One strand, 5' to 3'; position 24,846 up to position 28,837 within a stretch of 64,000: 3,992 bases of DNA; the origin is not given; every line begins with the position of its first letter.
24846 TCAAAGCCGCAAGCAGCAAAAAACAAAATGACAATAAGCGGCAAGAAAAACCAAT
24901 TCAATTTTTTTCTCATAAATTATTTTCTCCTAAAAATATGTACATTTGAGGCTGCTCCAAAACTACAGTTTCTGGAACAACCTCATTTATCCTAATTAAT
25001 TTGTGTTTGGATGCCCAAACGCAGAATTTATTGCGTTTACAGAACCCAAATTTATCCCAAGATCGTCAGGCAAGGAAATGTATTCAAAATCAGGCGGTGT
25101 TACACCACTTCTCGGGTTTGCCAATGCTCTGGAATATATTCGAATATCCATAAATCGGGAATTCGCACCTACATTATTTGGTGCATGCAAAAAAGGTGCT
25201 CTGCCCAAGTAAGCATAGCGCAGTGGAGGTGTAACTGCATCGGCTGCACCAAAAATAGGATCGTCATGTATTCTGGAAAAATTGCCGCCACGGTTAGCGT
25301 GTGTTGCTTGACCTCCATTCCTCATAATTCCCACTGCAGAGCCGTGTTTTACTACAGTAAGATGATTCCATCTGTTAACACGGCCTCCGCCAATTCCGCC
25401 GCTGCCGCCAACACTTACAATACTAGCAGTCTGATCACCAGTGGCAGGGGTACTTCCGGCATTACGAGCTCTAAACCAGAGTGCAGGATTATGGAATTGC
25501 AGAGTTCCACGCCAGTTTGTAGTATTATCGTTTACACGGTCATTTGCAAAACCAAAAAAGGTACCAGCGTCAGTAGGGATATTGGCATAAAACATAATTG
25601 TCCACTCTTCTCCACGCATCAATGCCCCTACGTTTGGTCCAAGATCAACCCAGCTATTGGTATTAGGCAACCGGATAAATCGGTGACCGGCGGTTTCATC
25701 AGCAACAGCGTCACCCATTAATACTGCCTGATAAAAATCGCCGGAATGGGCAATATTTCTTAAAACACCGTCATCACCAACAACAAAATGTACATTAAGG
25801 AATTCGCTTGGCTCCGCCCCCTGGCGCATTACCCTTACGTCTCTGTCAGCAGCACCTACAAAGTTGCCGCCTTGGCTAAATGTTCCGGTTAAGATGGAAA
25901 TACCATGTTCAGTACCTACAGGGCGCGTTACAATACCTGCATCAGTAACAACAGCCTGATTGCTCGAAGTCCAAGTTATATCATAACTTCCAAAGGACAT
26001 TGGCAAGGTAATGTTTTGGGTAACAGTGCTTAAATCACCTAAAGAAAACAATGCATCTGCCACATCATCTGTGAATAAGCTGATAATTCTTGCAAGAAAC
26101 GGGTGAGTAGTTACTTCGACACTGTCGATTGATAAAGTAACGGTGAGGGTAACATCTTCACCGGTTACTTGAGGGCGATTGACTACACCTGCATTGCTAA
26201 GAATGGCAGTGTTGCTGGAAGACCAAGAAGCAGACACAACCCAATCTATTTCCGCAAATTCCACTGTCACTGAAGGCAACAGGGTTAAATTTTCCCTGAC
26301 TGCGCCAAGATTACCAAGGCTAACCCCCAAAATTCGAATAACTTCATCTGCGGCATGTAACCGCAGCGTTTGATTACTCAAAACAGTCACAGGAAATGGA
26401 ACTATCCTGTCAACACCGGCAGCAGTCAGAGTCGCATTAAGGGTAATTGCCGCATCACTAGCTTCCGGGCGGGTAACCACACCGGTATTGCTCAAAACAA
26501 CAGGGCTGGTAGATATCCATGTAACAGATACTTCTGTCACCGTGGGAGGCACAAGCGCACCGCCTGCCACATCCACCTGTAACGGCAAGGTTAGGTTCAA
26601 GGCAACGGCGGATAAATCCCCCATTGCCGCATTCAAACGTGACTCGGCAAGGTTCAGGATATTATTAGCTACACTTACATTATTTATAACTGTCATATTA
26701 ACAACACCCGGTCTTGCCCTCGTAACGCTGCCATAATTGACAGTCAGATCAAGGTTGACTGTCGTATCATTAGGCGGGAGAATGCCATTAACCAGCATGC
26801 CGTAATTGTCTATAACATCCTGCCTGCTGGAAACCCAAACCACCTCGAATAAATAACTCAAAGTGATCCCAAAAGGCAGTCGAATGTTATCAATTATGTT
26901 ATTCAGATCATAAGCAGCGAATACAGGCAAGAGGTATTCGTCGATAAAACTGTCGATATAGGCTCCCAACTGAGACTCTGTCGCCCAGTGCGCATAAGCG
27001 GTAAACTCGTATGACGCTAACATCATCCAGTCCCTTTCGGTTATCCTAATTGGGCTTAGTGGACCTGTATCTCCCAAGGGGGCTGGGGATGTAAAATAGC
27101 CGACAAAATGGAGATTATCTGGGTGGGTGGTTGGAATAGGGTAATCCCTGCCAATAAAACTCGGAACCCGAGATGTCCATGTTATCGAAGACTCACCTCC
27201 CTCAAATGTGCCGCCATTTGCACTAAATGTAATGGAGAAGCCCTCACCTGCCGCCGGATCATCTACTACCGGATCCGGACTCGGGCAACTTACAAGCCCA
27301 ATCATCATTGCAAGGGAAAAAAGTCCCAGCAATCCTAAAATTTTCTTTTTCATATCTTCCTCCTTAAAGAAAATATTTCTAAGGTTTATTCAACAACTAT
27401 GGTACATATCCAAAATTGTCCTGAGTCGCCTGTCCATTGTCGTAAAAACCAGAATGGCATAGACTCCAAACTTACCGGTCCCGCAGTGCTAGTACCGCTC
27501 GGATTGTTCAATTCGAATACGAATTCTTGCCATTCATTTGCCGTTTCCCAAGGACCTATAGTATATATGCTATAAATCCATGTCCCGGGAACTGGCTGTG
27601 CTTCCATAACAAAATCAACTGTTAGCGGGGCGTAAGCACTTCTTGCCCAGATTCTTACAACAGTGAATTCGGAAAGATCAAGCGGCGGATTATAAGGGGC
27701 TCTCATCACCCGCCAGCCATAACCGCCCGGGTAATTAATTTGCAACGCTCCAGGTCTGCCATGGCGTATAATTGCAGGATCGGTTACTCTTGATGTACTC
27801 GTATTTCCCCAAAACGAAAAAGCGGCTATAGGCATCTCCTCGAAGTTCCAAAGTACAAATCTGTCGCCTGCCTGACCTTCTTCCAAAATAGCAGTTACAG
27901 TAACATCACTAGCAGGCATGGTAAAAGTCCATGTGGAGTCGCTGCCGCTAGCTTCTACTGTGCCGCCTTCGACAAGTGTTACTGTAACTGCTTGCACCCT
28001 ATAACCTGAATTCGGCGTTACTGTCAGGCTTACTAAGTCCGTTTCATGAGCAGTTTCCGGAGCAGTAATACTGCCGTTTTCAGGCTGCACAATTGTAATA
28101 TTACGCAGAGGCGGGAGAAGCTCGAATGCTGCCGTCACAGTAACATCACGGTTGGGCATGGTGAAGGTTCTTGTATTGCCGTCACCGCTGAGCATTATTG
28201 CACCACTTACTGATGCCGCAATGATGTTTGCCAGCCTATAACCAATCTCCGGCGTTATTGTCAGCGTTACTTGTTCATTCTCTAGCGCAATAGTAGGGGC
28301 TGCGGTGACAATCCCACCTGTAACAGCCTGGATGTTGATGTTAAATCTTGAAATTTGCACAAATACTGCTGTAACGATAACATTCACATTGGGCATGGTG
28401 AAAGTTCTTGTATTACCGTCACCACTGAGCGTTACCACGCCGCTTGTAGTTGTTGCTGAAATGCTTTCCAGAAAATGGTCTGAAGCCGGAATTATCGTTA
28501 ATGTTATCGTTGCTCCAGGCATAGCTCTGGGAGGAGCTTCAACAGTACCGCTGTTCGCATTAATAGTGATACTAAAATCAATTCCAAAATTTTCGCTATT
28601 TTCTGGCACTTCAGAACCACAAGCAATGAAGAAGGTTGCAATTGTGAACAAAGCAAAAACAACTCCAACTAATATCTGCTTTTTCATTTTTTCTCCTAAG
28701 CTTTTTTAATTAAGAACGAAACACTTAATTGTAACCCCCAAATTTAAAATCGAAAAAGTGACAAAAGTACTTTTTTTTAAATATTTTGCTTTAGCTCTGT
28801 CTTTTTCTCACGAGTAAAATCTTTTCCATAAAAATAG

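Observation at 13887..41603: Candidate spirochaete-specific PUL: barrel porin plus lipoprotein enzymes and lectins, with no SusC/SusD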

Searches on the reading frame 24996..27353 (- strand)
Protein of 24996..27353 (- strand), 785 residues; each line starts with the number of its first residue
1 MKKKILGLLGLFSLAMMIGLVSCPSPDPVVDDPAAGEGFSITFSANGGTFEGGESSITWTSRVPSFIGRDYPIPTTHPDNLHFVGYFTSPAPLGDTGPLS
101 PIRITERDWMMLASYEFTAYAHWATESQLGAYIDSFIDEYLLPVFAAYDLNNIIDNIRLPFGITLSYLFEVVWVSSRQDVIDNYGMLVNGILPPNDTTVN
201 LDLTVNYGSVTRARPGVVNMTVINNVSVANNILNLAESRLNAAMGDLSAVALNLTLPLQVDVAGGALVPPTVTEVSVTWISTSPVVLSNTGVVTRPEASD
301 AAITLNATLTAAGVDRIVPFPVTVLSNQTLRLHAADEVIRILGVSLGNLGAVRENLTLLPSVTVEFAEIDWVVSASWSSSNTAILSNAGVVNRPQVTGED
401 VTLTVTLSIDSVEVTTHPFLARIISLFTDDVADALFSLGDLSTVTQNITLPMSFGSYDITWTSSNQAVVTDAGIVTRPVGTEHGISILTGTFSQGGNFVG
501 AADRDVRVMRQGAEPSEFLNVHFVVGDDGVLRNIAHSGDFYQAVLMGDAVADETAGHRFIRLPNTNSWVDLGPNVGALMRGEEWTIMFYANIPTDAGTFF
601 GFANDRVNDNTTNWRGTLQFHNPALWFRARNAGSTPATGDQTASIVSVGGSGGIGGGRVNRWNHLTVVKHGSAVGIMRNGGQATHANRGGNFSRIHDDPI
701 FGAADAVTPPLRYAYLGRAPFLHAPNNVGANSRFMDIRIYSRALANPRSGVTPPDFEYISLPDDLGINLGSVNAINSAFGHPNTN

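Call 3: search_protein_families(library=pfam, proteins=[window:24996-27353:-], max_evalue=0.01)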
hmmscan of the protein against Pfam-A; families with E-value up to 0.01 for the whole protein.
window:24996-27353:- (785 aa): 1 family
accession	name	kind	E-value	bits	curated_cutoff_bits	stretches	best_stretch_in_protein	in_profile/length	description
PF20578.4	aBig_2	-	1.4e-33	115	27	4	273-326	33-88/89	Atrophied bacterial Ig domain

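Call 93: search_protein_families(library=ncbifam, proteins=[window:24996-27353:-], max_evalue=0.001)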
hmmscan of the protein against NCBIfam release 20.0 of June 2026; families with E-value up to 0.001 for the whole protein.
window:24996-27353:- (785 aa): 0 families

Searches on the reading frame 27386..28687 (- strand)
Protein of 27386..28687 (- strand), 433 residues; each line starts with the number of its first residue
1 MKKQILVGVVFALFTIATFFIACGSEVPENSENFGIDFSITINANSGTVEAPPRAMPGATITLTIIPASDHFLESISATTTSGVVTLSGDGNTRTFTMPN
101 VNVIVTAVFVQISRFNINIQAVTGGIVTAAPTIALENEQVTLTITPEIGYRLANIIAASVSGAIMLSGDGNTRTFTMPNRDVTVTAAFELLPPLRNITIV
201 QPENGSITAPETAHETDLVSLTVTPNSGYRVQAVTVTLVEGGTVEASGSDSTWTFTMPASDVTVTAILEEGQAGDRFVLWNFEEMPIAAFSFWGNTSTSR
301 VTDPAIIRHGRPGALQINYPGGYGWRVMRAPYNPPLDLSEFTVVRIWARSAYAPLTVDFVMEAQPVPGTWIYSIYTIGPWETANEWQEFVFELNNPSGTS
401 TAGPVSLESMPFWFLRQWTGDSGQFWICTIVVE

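Call 3: search_protein_families(library=pfam, proteins=[window:27386-28687:-], max_evalue=0.01)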
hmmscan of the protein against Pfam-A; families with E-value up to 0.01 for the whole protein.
window:27386-28687:- (433 aa): 1 family
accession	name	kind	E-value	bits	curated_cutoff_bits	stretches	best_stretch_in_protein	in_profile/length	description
PF18998.6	Flg_new_2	-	5.8e-32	109.9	23.6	3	116-189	2-70/73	Divergent InlB B-repeat domain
